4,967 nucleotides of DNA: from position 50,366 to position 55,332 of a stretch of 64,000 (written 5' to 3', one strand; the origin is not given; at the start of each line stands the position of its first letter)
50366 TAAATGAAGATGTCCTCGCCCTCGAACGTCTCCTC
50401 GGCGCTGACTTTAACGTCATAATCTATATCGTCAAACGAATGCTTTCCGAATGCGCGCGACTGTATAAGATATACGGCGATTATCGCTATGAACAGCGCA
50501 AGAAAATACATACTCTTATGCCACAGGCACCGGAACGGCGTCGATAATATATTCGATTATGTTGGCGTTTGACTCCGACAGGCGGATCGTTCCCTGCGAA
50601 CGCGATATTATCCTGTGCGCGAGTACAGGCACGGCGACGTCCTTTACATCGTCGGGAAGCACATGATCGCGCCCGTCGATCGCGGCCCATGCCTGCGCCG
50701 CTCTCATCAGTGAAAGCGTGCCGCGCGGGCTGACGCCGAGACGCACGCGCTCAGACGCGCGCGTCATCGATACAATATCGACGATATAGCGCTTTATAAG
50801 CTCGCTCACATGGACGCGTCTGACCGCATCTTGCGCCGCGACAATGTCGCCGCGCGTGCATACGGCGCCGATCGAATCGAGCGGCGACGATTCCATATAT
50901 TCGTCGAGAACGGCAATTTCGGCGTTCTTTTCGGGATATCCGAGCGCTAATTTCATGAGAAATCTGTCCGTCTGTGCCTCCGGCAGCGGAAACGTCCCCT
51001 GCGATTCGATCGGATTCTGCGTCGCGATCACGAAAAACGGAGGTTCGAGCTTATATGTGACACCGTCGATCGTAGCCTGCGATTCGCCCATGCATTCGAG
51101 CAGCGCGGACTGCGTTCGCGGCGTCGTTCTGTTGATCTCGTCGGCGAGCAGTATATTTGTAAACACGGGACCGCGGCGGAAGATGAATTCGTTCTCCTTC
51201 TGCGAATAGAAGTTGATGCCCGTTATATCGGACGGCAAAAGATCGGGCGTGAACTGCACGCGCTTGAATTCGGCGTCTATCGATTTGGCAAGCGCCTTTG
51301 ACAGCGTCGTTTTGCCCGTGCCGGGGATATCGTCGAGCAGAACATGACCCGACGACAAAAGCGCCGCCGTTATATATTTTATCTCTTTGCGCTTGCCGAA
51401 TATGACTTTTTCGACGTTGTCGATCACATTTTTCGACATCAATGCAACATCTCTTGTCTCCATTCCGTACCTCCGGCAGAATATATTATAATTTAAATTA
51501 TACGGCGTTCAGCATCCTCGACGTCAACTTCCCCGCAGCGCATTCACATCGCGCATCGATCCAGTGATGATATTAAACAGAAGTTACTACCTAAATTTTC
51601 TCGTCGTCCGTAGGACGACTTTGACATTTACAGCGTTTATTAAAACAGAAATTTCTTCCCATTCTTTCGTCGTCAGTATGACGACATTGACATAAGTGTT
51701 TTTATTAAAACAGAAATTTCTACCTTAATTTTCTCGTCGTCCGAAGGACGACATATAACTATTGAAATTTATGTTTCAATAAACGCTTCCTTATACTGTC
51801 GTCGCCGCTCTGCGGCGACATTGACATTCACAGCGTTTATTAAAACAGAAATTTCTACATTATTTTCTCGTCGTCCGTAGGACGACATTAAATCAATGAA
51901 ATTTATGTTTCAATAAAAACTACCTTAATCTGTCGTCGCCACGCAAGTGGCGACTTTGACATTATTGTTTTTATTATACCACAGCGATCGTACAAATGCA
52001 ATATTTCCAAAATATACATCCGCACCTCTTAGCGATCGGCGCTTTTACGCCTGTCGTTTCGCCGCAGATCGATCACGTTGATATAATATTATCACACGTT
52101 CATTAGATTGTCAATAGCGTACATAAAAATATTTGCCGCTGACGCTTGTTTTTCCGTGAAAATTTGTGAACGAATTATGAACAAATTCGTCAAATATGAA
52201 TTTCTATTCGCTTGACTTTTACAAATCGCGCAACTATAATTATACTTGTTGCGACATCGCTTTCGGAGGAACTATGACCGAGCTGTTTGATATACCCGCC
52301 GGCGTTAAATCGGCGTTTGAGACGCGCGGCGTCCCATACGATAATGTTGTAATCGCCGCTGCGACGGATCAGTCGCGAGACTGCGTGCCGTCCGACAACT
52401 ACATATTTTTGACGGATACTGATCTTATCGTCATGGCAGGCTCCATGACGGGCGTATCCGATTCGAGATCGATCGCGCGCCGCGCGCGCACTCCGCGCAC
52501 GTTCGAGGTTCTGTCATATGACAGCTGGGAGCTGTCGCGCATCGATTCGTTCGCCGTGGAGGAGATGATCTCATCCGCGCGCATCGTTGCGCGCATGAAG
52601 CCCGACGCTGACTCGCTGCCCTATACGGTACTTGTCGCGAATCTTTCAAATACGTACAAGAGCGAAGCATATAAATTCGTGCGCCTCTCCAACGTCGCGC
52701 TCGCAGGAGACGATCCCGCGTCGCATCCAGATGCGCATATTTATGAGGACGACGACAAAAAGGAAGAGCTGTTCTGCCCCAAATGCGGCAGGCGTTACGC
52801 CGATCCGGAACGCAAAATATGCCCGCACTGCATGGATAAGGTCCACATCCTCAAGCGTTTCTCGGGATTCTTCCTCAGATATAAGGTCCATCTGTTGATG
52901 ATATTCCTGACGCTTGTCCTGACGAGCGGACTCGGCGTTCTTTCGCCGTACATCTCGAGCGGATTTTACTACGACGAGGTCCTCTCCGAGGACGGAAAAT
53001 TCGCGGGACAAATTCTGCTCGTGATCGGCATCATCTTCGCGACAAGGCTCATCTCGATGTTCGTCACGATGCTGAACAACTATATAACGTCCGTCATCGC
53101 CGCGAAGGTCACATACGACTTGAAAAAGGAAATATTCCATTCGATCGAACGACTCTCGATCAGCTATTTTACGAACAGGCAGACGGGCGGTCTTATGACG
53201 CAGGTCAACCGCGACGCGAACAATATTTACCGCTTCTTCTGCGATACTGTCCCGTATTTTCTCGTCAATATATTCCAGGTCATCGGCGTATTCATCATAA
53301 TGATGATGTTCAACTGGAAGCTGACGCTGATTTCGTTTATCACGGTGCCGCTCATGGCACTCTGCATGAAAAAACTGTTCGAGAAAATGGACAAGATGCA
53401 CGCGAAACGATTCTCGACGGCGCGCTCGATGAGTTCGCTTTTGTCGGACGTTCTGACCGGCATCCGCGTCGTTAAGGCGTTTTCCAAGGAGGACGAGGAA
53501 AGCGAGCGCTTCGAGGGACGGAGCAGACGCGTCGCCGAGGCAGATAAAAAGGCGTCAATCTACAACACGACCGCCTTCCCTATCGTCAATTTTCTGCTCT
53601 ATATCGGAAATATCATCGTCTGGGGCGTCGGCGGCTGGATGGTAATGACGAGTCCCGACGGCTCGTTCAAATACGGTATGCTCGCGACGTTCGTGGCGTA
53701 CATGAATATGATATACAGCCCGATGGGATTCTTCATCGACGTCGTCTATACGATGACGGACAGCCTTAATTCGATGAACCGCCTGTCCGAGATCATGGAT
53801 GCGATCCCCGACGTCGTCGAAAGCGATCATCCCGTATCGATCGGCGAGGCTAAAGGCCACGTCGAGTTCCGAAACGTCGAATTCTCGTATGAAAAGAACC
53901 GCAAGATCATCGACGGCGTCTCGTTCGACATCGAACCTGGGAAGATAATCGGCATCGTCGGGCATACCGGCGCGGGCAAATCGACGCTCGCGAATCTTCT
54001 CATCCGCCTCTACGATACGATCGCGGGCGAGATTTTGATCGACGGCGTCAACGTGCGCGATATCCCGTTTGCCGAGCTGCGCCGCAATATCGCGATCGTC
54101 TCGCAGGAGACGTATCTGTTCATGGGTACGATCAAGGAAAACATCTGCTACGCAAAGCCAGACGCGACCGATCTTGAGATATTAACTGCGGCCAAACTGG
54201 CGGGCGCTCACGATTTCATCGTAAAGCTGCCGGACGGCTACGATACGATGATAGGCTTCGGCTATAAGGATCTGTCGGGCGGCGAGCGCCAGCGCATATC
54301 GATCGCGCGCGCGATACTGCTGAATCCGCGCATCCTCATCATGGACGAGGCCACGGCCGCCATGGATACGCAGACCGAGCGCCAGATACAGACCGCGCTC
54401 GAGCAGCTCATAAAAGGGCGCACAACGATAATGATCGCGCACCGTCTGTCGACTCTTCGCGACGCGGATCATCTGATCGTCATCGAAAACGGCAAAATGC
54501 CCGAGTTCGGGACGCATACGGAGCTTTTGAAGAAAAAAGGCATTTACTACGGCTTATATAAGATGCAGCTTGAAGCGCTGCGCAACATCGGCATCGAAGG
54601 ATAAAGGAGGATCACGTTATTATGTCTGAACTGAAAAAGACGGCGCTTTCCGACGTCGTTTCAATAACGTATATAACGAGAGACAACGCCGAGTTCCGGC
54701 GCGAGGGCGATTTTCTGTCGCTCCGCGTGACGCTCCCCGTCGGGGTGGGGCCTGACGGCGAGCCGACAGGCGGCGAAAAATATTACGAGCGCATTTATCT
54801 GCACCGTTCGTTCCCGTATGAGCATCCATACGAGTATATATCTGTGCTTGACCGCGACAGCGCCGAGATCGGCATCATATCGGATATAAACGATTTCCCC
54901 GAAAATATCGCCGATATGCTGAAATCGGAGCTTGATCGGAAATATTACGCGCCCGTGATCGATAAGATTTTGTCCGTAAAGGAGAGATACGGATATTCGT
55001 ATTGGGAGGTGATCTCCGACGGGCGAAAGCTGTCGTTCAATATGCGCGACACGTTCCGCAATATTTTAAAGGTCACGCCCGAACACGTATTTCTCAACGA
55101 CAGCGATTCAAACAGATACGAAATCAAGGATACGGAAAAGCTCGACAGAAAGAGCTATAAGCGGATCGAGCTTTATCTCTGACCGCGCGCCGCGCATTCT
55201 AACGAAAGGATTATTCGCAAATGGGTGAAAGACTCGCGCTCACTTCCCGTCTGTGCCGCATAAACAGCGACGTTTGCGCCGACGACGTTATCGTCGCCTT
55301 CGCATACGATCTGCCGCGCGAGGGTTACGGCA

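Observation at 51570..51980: Array of six GC-stem hairpins with compensatory stem changes, nested in 65/134-nt AT-rich direct repeats, between the MoxR and ABC operons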

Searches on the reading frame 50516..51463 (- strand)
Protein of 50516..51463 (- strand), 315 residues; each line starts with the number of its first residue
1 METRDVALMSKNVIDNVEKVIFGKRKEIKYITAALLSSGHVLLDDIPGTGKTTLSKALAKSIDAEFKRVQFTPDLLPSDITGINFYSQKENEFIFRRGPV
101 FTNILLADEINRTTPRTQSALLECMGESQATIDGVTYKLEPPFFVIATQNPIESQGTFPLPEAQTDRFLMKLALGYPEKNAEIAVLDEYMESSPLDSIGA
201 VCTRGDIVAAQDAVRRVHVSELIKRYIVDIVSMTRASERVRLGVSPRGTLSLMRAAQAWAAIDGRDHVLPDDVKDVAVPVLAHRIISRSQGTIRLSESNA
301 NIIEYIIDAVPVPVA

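Call 12: search_protein_families(library=pfam, proteins=[window:50516-51463:-])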
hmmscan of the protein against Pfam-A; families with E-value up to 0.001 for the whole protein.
window:50516-51463:- (315 aa): 6 families
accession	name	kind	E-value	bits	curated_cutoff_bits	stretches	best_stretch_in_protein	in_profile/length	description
PF07726.17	AAA_3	-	6.5e-63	210.9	27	1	40-170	1-131/131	ATPase family associated with various cellular activities (AAA)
PF17863.7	AAA_lid_2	-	1.5e-25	89.1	22.7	1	234-289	3-58/74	AAA lid domain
PF07728.20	AAA_5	-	1.4e-10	41.8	22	1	46-168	7-139/139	AAA domain (dynein-related subfamily)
PF00004.35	AAA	-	9.4e-07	29.8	21.2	1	46-153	6-112/131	ATPase family associated with various cellular activities (AAA)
PF20030.5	bpMoxR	-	0.00013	21.6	27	1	11-180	4-172/205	MoxR domain in the MoxR-vWA-beta-propeller ternary systems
PF05496.18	RuvB_N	-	0.00032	20.9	27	0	38-84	33-79/159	Holliday junction DNA helicase RuvB P-loop domain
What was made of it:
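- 50516..51463 (-): moxR (AAA_3 / AAA_lid_2 ATPase), first gene of the operon whose leader carries the array. Call 12.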

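Call 15: find_related_loci(query=window:50516-51463:-, collection=genome_contigs, flank=6000)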
Query window:50516-51463:- (315 aa) in genome_contigs; peptide patterns used: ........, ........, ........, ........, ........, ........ (x = any residue, [..] = any of these).
211 stretches matched a pattern; 85 encode a relative of the query (tblastn E <= 1e-3); the best 80 are kept; 80 distinct loci.
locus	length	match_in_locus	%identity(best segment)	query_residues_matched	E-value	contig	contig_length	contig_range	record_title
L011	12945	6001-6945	82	1-315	8e-179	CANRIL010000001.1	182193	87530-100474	MAG: uncultured Clostridia bacterium isolate Lapin-019__bin47 genome assembly, contig: Lapin-019__NODE_12_length_182193_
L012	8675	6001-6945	83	1-315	9e-178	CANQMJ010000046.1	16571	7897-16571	MAG: uncultured Clostridia bacterium isolate Lapin-014__bin21 genome assembly, contig: Lapin-014__NODE_2909_length_16571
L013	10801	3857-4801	82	1-315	1e-177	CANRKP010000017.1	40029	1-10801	MAG: uncultured Clostridia bacterium isolate Lapin-033__bin3 genome assembly, contig: Lapin-033__NODE_739_length_40029_c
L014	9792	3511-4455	83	1-315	2e-177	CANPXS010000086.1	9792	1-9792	MAG: uncultured Clostridia bacterium isolate Lapin-004__bin51 genome assembly, contig: Lapin-004__NODE_9479_length_9792_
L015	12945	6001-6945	81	1-315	1e-175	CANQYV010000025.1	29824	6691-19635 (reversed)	MAG: uncultured Clostridia bacterium isolate Lapin-015__bin11 genome assembly, contig: Lapin-015__NODE_1295_length_29824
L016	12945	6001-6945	79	1-315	6e-172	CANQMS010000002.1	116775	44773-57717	MAG: uncultured Clostridia bacterium isolate Lapin-013__bin19 genome assembly, contig: Lapin-013__NODE_57_length_116775_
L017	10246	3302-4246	78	1-315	6e-170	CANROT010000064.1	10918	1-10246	MAG: uncultured Clostridia bacterium isolate Lapin-020__bin111 genome assembly, contig: Lapin-020__NODE_8784_length_1091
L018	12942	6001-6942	77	1-314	7e-168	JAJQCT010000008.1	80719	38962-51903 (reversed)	MAG: Clostridiales bacterium isolate C.8_5 NODE_31_length_80719_cov_9.880046, whole genome shotgun sequence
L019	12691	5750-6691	76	1-314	7e-167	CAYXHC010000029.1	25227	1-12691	MAG TPA_asm: uncultured Lachnospiraceae bacterium isolate SRP315200_co2_519 genome assembly, contig: NODE_1445_length_25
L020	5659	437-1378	76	1-314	1e-167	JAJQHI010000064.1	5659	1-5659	MAG: Bacillota bacterium isolate U.5_11 NODE_1530_length_5659_cov_4.163276, whole genome shotgun sequence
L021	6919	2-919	76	9-314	2e-164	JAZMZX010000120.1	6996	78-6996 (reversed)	MAG: Eubacteriales bacterium isolate T1900044749_TS20190415.MAGScoT_cleanbin_000022 SGB_2163_k141_1295167, whole genome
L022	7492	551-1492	75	1-314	1e-161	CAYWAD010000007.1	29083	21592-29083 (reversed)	MAG TPA_asm: uncultured Lachnospiraceae bacterium isolate SRP225648_co1_502 genome assembly, contig: NODE_3370_length_29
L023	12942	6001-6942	69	1-314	2e-150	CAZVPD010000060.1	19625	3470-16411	MAG TPA_asm: uncultured Lachnospiraceae bacterium isolate SRP192927_co1_887 genome assembly, contig: NODE_5568_length_19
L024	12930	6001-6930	73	5-314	1e-148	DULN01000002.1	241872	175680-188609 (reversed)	MAG TPA_asm: Clostridiales bacterium isolate AS04akNAM_119 6935_AS04, whole genome shotgun sequence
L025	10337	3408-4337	71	5-314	5e-147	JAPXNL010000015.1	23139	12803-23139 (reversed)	MAG: Clostridia bacterium isolate binned_ad_5.94 NODE_2106_length_23170_cov_1.529098, whole genome shotgun sequence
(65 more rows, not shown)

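Call 16: find_encoding_contigs(protein=window:50516-51463:-, flank=6000, max_places=10)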
Protein window:50516-51463:- (315 aa): 6 contigs read that carry it; 5 places shown.
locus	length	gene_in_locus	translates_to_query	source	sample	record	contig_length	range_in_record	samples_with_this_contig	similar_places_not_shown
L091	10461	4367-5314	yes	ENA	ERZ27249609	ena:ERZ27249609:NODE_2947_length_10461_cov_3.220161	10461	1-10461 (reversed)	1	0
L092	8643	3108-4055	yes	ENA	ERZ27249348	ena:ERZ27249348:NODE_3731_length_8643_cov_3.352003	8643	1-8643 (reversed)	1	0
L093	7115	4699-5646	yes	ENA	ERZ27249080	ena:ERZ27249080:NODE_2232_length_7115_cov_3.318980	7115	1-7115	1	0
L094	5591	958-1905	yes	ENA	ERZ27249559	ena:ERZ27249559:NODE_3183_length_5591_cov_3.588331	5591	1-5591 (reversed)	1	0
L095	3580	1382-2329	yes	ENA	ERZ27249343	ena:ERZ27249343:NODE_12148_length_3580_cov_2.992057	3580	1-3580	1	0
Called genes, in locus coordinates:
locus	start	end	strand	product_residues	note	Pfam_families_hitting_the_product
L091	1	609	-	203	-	?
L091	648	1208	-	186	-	PF08909:DUF1854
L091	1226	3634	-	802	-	PF00664:ABC_membrane, PF09818:ABC_ATPase (faint), PF00005:ABC_tran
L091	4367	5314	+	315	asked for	PF07726:AAA_3, PF07728:AAA_5, PF00004:AAA (weak), PF17863:AAA_lid_2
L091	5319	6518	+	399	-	-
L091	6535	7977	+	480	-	-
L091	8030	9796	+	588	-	PF10112:Halogen_Hydrol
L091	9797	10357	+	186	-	PF13302:Acetyltransf_3, PF13420:Acetyltransf_4, PF00583:Acetyltransf_1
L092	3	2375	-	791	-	?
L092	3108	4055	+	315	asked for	PF07726:AAA_3, PF07728:AAA_5, PF00004:AAA (weak), PF17863:AAA_lid_2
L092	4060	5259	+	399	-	-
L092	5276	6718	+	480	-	-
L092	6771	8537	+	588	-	PF10112:Halogen_Hydrol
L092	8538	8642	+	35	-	?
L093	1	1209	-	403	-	?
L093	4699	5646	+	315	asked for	PF07726:AAA_3, PF07728:AAA_5, PF00004:AAA (weak), PF17863:AAA_lid_2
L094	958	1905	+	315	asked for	PF07726:AAA_3, PF07728:AAA_5, PF00004:AAA (weak), PF17863:AAA_lid_2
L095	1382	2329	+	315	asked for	PF07726:AAA_3, PF07728:AAA_5, PF00004:AAA (weak), PF17863:AAA_lid_2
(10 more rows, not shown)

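Call 29: find_homologous_proteins(query=window:50516-51463:-, max_evalue=1e-100)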
Query window:50516-51463:- (315 aa): 3775 proteins with E <= 1e-100 among 8000 candidates; the best 120 are listed.
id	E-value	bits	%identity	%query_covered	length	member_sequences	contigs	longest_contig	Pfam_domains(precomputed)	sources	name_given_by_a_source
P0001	5.6e-200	681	100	100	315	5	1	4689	PF07726.18,PF00004.36,PF17863.8,PF07728.21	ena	-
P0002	6.1e-167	572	83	100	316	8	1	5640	PF07726.18,PF00004.36,PF17863.8,PF07728.21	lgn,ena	-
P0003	7.3e-167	572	82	100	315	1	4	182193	PF07726.18,PF00004.36,PF17863.8,PF07728.21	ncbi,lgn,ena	-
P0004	7.2e-166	569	81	100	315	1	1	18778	PF07726.18,PF00004.36,PF17863.8,PF07728.21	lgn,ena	-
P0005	8.8e-166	568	82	100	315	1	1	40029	PF07726.18,PF00004.36,PF17863.8,PF07728.21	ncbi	-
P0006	2.1e-165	567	82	100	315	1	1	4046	PF07726.18,PF00004.36,PF17863.8,PF07728.21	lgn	-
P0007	4.1e-164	563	81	100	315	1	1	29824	PF07726.18,PF00004.36,PF17863.8,PF07728.21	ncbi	-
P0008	4.0e-163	560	80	100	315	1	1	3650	PF07726.18,PF00004.36,PF17863.8,PF07728.21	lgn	-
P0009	4.6e-162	556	80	100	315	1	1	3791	PF07726.18,PF00004.36,PF17863.8,PF07728.21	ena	-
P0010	1.7e-161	554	79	100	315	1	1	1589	PF07726.18,PF00004.36,PF17863.8,PF07728.21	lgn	-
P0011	2.6e-161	554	79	100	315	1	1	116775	PF07726.18,PF00004.36,PF17863.8,PF07728.21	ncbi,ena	-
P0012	2.7e-161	554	80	100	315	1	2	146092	PF07726.18,PF00004.36,PF17863.8,PF07728.21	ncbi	-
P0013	3.0e-161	553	79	100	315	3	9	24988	PF07726.18,PF00004.36,PF17863.8,PF07728.21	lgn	-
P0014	3.1e-159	547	78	100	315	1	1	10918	PF07726.18,PF00004.36,PF17863.8,PF07728.21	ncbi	-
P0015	3.4e-158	543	78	100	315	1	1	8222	PF07726.18,PF00004.36,PF17863.8,PF07728.21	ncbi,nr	ncbi:MAG: MoxR family ATPase [Firmicutes bacterium]|nr:MoxR family ATPase [Bacillota bacterium]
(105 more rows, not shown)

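Call 30: list_cluster_members(proteins=[P0001])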
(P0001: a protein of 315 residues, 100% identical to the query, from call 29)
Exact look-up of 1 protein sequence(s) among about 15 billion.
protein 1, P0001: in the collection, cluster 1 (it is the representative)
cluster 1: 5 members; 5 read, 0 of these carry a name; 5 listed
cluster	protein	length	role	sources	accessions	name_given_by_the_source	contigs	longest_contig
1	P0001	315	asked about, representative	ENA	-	-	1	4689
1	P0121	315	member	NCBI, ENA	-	-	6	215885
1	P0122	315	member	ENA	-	-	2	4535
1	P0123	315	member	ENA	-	-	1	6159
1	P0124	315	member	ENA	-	-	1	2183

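Call 32: find_encoding_contigs(protein=P0121, flank=3000, max_places=10)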
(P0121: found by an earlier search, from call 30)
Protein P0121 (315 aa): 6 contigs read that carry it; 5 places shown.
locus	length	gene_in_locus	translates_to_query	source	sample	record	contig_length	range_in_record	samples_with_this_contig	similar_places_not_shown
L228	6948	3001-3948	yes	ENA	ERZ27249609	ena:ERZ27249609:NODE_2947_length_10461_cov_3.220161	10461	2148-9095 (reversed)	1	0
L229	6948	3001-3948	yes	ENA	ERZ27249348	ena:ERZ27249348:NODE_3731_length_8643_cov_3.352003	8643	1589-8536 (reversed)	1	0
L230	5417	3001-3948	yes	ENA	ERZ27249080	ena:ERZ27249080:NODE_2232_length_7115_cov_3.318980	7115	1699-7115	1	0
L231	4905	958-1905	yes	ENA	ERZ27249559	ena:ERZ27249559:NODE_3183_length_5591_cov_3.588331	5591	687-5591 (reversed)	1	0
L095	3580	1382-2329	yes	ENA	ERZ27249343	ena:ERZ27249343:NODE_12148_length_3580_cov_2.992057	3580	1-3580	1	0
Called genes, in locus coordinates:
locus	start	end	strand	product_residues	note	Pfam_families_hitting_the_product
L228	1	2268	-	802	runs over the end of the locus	PF00664:ABC_membrane, PF09818:ABC_ATPase (faint), PF00005:ABC_tran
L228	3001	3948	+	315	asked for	PF07726:AAA_3, PF07728:AAA_5, PF00004:AAA (weak), PF17863:AAA_lid_2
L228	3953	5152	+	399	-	-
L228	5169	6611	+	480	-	-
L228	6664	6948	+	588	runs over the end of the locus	PF10112:Halogen_Hydrol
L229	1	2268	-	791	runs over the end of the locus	?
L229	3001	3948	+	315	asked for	PF07726:AAA_3, PF07728:AAA_5, PF00004:AAA (weak), PF17863:AAA_lid_2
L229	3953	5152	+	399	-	-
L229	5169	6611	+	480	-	-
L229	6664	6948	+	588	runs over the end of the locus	PF10112:Halogen_Hydrol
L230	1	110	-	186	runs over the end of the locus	PF08909:DUF1854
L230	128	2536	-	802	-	PF00664:ABC_membrane, PF09818:ABC_ATPase (faint), PF00005:ABC_tran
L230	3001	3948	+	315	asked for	PF07726:AAA_3, PF07728:AAA_5, PF00004:AAA (weak), PF17863:AAA_lid_2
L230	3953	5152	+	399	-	-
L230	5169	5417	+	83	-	?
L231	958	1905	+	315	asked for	PF07726:AAA_3, PF07728:AAA_5, PF00004:AAA (weak), PF17863:AAA_lid_2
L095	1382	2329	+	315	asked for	PF07726:AAA_3, PF07728:AAA_5, PF00004:AAA (weak), PF17863:AAA_lid_2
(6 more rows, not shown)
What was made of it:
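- Tried and rejected: It turned out to be the window's own MoxR, so one look-up was wasted (call 32).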

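Call 33: find_encoding_contigs(protein=P0001, flank=3000, max_places=10)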
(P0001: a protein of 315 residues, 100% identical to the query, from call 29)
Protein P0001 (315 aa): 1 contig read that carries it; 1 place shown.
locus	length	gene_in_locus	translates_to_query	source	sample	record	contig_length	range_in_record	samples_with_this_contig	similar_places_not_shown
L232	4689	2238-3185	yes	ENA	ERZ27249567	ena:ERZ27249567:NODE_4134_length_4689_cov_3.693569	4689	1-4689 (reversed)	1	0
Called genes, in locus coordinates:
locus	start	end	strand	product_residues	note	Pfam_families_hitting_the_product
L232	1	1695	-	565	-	?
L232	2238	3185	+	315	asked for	PF07726:AAA_3, PF07728:AAA_5, PF00004:AAA (weak), PF17863:AAA_lid_2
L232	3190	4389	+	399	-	-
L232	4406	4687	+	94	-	?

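Call 34: find_encoding_contigs(protein=P0122, flank=3000, max_places=10)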
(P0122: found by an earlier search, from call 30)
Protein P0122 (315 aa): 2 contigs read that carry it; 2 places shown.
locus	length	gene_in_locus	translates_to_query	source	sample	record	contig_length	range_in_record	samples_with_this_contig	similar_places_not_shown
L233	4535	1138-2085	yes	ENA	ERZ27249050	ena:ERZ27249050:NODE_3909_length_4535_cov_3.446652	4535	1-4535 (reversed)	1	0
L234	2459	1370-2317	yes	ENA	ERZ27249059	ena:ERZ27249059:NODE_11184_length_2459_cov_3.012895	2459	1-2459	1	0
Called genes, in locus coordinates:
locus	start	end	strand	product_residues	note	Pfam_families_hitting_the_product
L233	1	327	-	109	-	?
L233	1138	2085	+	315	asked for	PF07726:AAA_3, PF07728:AAA_5, PF00004:AAA (weak), PF17863:AAA_lid_2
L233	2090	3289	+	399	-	-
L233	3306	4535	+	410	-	?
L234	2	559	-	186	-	?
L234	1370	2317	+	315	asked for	PF07726:AAA_3, PF07728:AAA_5, PF00004:AAA (weak), PF17863:AAA_lid_2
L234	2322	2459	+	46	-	?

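Call 35: find_encoding_contigs(protein=P0123, flank=3000, max_places=10)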
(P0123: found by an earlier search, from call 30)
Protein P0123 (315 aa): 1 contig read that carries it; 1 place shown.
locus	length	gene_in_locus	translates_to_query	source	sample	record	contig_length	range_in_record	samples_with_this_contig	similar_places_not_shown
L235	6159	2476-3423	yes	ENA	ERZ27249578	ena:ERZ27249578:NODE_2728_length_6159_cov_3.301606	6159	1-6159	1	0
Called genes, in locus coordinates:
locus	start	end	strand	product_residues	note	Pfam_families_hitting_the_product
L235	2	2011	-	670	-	?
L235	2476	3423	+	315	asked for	PF07726:AAA_3, PF07728:AAA_5, PF00004:AAA (weak), PF17863:AAA_lid_2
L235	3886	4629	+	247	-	-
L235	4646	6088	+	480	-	-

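Call 36: find_encoding_contigs(protein=P0124, flank=3000, max_places=10)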
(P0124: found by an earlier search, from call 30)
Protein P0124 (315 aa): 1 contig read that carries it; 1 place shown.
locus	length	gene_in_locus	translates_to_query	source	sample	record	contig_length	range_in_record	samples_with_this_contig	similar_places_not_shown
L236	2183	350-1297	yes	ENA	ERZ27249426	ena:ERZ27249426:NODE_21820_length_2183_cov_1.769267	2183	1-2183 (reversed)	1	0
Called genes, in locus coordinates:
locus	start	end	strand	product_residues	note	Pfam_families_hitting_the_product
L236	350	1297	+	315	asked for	PF07726:AAA_3, PF07728:AAA_5, PF00004:AAA (weak), PF17863:AAA_lid_2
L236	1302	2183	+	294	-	?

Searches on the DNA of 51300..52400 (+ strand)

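Call 4: search_rna_families(source=window, start=51300, end=52400, threshold=evalue, max_evalue=10)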
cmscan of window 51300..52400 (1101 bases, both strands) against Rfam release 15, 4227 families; matches with E-value up to 10: 8.
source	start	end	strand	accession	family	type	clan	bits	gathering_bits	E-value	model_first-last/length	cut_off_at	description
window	51697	51921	+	RF00885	MIR821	Gene; miRNA;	-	31.5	249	0.0011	1-275/275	no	MIR821 microRNA precursor family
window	51560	51651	+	RF01203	snR47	Gene; snRNA; snoRNA; CD-box;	CL00051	24.8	61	3.8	1-96/96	no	Small nucleolar RNA snR47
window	52147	52216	+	RF01682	P8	Gene; sRNA;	-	22.1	60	0.26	1-78/78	no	Pseudomonas sRNA P8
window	51764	51857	+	RF03621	MIR4245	Gene; miRNA;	-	18.2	74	3.8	1-128/128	no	MIR4245 microRNA precursor family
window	51761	51858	+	RF00797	mir-355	Gene; miRNA;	-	17.2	70.3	3.8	1-75/75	no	mir-355 microRNA precursor family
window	51689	51894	-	RF02515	AfaR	Gene; sRNA;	-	15.8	100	6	1-234/234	no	AfaR small RNA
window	51911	51981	-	RF01501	Afu_199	Gene; snRNA; snoRNA; CD-box;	-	14.9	45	9.2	1-77/77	no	A. fimigatus snoRNA Afu_199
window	51724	51783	+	RF02350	psRNA6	Gene; sRNA;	-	9.5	60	6.7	1-333/333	no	Nitrosomonas sRNA psRNA6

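Call 74: search_dna_similar(query=window:51700-51980:+, collection=plasmids, mode=distant, max_evalue=0.01, max_rows=10)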
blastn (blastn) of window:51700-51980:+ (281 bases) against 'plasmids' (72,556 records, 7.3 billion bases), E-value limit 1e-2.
No match.

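Call 75: search_dna_similar(query=window:51700-51980:+, collection=phages, mode=distant, max_evalue=0.01, max_rows=10)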
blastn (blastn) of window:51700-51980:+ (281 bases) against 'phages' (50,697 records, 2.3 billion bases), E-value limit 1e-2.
No match.

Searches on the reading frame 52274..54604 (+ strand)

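Call 12: search_protein_families(library=pfam, proteins=[window:52274-54604:+])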
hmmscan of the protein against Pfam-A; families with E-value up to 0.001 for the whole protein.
window:52274-54604:+ (776 aa): 4 families
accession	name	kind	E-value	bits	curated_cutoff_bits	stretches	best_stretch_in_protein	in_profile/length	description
PF00664.28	ABC_membrane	-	3.4e-43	148.7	28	1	207-484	1-274/274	ABC transporter transmembrane region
PF00005.33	ABC_tran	-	5e-32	111.8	25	1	547-695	2-137/137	ABC transporter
PF09818.15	ABC_ATPase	-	1e-05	25.2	23.2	0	646-701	138-192/283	P-loop domain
PF02463.25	SMC_N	-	3.8e-05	23.6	40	1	611-738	135-212/220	RecF/RecN/SMC N terminal domain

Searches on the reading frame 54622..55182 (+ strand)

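Call 12: search_protein_families(library=pfam, proteins=[window:54622-55182:+])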
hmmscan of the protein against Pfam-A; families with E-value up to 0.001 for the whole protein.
window:54622-55182:+ (186 aa): 1 family
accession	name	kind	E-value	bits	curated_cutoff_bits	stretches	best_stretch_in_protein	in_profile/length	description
PF08909.16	DUF1854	-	1.3e-33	116.1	26.8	1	55-183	1-128/130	Domain of unknown function (DUF1854)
